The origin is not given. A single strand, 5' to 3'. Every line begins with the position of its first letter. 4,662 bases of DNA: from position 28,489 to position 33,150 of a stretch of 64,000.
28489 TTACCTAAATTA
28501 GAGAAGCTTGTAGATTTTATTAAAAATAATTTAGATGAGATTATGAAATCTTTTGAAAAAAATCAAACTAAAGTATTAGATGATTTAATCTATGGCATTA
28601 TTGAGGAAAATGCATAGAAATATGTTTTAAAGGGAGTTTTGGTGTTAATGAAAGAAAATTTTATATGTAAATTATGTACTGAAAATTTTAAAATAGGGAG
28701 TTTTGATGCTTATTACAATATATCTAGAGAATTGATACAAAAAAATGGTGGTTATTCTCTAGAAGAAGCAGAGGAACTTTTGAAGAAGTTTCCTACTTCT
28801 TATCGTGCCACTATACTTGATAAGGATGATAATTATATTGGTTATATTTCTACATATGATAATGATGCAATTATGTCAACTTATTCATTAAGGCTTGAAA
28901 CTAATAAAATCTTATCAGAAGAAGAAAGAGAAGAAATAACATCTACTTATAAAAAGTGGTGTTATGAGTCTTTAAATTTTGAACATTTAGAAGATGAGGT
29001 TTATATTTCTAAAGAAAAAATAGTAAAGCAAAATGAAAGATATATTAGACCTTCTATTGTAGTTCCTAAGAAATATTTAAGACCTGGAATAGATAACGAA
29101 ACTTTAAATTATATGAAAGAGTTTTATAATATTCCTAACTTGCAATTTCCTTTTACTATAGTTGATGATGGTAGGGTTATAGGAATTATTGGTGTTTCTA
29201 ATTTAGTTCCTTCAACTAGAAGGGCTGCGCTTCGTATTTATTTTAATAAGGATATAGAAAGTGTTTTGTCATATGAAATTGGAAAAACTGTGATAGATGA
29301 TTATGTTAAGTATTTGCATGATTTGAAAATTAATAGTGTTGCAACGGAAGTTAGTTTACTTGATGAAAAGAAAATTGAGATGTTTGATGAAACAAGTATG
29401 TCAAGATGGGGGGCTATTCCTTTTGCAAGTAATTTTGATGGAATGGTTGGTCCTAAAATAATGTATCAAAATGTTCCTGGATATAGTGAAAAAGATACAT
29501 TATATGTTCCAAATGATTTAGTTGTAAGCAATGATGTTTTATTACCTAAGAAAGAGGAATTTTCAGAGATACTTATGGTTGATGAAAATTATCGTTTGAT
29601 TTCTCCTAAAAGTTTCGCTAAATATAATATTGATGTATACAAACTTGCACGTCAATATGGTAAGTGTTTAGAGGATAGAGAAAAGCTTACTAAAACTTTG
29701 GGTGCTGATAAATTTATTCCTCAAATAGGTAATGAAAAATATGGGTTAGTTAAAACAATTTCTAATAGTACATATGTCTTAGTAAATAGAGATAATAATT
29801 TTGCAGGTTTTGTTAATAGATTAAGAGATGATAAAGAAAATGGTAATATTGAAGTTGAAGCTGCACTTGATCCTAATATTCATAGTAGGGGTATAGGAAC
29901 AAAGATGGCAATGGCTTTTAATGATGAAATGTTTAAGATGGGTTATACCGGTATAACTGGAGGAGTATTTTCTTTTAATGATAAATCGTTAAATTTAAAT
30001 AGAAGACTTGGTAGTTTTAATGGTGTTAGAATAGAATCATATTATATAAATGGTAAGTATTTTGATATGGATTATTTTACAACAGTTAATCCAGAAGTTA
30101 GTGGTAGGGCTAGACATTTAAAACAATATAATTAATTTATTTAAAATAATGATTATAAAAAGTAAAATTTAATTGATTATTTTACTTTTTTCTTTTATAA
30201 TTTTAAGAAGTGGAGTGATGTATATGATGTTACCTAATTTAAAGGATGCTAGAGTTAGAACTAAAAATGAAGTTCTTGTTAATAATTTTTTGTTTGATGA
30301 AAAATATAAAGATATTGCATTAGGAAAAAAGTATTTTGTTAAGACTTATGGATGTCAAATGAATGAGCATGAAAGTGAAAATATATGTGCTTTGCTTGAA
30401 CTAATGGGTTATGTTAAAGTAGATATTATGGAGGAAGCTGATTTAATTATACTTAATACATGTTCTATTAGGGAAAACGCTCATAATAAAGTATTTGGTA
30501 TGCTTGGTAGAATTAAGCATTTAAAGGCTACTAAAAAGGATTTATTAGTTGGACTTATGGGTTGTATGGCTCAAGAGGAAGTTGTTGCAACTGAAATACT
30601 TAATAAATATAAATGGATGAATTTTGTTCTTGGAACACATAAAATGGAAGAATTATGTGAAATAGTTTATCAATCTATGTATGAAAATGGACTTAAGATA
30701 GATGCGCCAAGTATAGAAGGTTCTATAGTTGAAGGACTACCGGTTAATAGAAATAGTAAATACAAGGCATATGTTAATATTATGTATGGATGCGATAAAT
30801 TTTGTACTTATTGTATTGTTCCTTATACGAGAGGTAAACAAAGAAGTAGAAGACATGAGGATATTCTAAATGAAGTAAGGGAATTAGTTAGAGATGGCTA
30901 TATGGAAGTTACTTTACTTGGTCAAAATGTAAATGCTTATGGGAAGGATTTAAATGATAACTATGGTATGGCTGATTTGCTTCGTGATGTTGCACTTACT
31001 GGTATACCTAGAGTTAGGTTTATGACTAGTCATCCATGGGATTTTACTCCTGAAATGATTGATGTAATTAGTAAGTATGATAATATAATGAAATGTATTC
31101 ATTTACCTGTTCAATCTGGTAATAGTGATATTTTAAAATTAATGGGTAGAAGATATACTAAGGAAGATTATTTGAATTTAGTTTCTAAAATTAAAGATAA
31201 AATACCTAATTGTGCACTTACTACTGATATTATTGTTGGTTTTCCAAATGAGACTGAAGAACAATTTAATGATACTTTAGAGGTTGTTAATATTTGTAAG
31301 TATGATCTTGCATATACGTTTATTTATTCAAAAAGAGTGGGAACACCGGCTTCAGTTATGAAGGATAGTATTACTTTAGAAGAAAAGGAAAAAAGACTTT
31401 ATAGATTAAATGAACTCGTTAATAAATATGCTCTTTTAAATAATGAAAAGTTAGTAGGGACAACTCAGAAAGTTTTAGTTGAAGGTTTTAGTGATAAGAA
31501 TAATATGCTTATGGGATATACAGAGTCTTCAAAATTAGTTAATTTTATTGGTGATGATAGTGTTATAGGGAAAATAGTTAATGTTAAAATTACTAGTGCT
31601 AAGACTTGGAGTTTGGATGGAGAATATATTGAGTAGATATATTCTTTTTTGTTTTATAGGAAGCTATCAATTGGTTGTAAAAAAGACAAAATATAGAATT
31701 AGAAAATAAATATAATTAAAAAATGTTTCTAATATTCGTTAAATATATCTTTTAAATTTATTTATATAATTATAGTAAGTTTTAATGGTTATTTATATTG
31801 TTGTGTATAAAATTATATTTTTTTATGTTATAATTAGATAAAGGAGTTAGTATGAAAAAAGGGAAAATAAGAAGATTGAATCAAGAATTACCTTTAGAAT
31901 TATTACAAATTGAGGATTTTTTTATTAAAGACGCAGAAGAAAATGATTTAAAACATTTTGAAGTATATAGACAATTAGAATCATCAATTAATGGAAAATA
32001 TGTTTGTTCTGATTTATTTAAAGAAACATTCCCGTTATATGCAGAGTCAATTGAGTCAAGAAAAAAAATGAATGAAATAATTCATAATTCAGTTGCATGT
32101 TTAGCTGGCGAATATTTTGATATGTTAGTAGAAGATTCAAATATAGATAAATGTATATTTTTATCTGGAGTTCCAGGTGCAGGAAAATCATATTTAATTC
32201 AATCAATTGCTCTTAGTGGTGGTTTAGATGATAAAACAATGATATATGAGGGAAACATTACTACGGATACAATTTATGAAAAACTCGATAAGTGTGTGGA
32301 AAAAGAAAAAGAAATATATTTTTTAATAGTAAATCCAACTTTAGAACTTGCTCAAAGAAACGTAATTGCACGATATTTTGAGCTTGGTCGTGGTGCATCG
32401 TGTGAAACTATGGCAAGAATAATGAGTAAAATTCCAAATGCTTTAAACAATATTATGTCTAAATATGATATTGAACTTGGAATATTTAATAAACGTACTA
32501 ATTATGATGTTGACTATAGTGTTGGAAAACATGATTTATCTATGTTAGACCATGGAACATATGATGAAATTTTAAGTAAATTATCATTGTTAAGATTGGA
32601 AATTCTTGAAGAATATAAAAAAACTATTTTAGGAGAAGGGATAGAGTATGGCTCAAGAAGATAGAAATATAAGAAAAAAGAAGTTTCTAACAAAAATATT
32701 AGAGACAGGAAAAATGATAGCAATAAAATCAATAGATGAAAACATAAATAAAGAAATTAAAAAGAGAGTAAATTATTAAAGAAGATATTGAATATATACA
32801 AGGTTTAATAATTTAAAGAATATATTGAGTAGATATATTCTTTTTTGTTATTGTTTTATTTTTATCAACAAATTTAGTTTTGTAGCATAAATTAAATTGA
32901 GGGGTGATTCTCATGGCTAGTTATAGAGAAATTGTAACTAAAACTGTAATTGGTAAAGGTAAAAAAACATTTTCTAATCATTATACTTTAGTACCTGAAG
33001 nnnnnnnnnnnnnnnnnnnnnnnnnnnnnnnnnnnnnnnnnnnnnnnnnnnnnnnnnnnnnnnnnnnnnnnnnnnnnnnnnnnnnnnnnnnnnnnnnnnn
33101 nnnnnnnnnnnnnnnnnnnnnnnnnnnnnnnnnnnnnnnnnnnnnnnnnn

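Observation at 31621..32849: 1.16-kb cassette (P-loop kinase + small overlapping ORF) inserted between miaB and cotE, bounded by a perfect 33-bp direct repeat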

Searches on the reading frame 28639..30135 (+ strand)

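Call 4: search_protein_families(library=pfam, proteins=[window:28639-30135:+], max_evalue=1)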
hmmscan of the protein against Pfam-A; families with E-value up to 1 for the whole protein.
window:28639-30135:+ (498 aa): 6 families
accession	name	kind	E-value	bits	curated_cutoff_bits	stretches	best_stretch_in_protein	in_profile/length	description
PF13302.13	Acetyltransf_3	-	5.5e-09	37.3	25.4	1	378-458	55-136/138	Acetyltransferase (GNAT) domain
PF00583.31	Acetyltransf_1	-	7.8e-09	36.3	20.7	1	375-458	31-115/116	Acetyltransferase (GNAT) family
PF00571.33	CBS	-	0.0028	18.4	24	0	40-74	17-50/57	CBS domain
PF13508.13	Acetyltransf_7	-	0.064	14.1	27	1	377-430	3-55/84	Acetyltransferase (GNAT) domain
PF17944.6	Arg_decarbox_C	-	0.1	13.5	23.3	1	73-105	10-42/51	Arginine decarboxylase C-terminal helical extension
PF12674.12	Zn_ribbon_2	-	0.24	12.6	22.5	0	86-119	9-41/81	Putative zinc ribbon domain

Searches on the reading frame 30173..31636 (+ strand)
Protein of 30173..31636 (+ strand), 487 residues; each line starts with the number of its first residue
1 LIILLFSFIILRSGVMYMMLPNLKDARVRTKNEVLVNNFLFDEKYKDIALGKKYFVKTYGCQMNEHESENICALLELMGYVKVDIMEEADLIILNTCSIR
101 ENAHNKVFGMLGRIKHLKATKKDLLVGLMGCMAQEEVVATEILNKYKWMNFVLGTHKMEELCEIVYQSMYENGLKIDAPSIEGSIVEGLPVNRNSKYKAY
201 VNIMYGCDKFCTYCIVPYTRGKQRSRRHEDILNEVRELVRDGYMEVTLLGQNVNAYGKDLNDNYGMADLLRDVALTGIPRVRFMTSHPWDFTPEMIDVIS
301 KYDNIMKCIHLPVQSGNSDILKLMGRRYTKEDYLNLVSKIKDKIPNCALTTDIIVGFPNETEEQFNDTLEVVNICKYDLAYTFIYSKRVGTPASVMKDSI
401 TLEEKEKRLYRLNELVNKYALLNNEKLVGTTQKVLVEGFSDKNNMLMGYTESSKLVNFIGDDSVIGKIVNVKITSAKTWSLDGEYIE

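Call 4: search_protein_families(library=pfam, proteins=[window:30173-31636:+], max_evalue=1)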
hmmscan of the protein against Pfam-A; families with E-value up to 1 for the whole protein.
window:30173-31636:+ (487 aa): 5 families
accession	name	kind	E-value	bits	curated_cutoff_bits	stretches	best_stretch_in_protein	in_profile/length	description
PF04055.27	Radical_SAM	-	1.7e-29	103.6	29.5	1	201-370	1-164/166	Radical SAM superfamily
PF00919.26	UPF0004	-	6.8e-27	93.8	27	1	53-154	1-98/98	Uncharacterized protein family UPF0004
PF01938.26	TRAM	-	1.1e-14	54.5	21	1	426-484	2-59/61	TRAM domain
PF18693.7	TRAM_2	-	0.003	18.1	27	1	428-486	1-63/63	TRAM domain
PF22134.1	DM_Arn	-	0.28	12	26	0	412-434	25-47/79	DNA Mimic Protein Arn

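Call 5: search_protein_families(library=ncbifam, proteins=[window:30173-31636:+], max_evalue=1)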
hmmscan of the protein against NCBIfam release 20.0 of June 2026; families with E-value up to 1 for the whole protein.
window:30173-31636:+ (487 aa): 21 families
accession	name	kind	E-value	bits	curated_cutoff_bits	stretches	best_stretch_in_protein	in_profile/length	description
TIGR01574.1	miaB-methiolase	equivalog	4.6e-161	536.7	355.3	1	53-485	1-436/437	tRNA (N6-isopentenyl adenosine(37)-C2)-methylthiotransferase MiaB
TIGR00089.1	TIGR00089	subfamily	8.1e-144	479.6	251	1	53-483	1-429/429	MiaB/RimO family radical SAM methylthiotransferase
NF010916.0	PRK14336.1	equivalog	1.8e-106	356.4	606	1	53-486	3-413/418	tRNA (N6-isopentenyl adenosine(37)-C2)-methylthiotransferase MiaB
TIGR01579.1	MiaB-like-C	equivalog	4.4e-92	309.5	357.05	1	57-473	2-416/416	tRNA (N(6)-L-threonylcarbamoyladenosine(37)-C(2))-methylthiotransferase MtaB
TIGR01125.1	TIGR01125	equivalog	4.9e-78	263.1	356.95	1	56-481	4-430/432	30S ribosomal protein S12 methylthiotransferase RimO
TIGR01578.1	MiaB-like-B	hypoth_equivalog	1.9e-76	257.5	314.7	1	53-485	1-420/421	tRNA (N(6)-L-threonylcarbamoyladenosine(37)-C(2))-methylthiotransferase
TIGR04013.1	B12_SAM_MJ_1487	hypoth_equivalog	1e-19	70.7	251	1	190-412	143-372/382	TIGR04013 family B12-binding domain/radical SAM domain-containing protein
TIGR04014.1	B12_SAM_MJ_0865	equivalog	2.2e-18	66.3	360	1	198-384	160-345/434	methyl-coenzyme M reductase glutamine C-methyltransferase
TIGR04479.1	bcpD_PhpK_rSAM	subfamily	3.8e-12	45.4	600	1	201-400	244-434/504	PhpK family radical SAM P-methyltransferase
TIGR03994.1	rSAM_HemZ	equivalog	2.6e-07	30.1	321.4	1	292-373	186-264/401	coproporphyrinogen dehydrogenase HemZ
TIGR04072.2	rSAM_ladder_B12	equivalog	7.5e-07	28.1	360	1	201-387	183-359/443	lipid biosynthesis B12-binding/radical SAM protein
TIGR04107.1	rSAM_HutW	equivalog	1.6e-05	24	400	1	309-373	155-218/419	heme anaerobic degradation radical SAM methyltransferase ChuW/HutW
TIGR03471.1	HpnJ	equivalog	6.3e-05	22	577.6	1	205-371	204-361/472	hopanoid biosynthesis associated radical SAM protein HpnJ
NF006061.0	PRK08207.1-4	equivalog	7.8e-05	21.6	702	1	285-371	271-354/501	coproporphyrinogen III oxidase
TIGR00538.1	hemN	equivalog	0.0024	16.8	324.95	1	288-419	146-275/454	oxygen-independent coproporphyrinogen III oxidase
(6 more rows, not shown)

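Call 65: find_encoding_contigs(protein=window:30224-31636:+, flank=3000, max_places=10)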
Protein window:30224-31636:+ (470 aa): 4 contigs read that carry it; 1 place shown.
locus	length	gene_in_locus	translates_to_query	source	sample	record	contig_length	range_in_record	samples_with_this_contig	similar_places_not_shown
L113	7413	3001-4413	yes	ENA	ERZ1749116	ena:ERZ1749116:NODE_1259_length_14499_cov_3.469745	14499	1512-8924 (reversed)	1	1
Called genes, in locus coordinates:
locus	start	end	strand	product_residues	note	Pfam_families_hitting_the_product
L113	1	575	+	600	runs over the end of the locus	PF02518:HATPase_c, PF00072:Response_reg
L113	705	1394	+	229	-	PF12796:Ank_2 (faint), PF13637:Ank_4 (faint)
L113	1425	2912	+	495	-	PF13302:Acetyltransf_3 (faint), PF00583:Acetyltransf_1 (faint)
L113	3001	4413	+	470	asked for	PF00919:UPF0004, PF04055:Radical_SAM, PF01938:TRAM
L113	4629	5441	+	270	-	PF06414:Zeta_toxin (faint)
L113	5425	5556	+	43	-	-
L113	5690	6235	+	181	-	PF10628:CotE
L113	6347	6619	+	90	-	PF00886:Ribosomal_S16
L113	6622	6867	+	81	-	PF13083:KH_KhpA-B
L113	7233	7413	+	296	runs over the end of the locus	PF03851:UvdE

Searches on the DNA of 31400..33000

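Call 77: search_rna_families(source=window, start=31400, end=33000, threshold=evalue, max_evalue=1)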
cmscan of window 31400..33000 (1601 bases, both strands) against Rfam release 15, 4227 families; matches with E-value up to 1: 0.
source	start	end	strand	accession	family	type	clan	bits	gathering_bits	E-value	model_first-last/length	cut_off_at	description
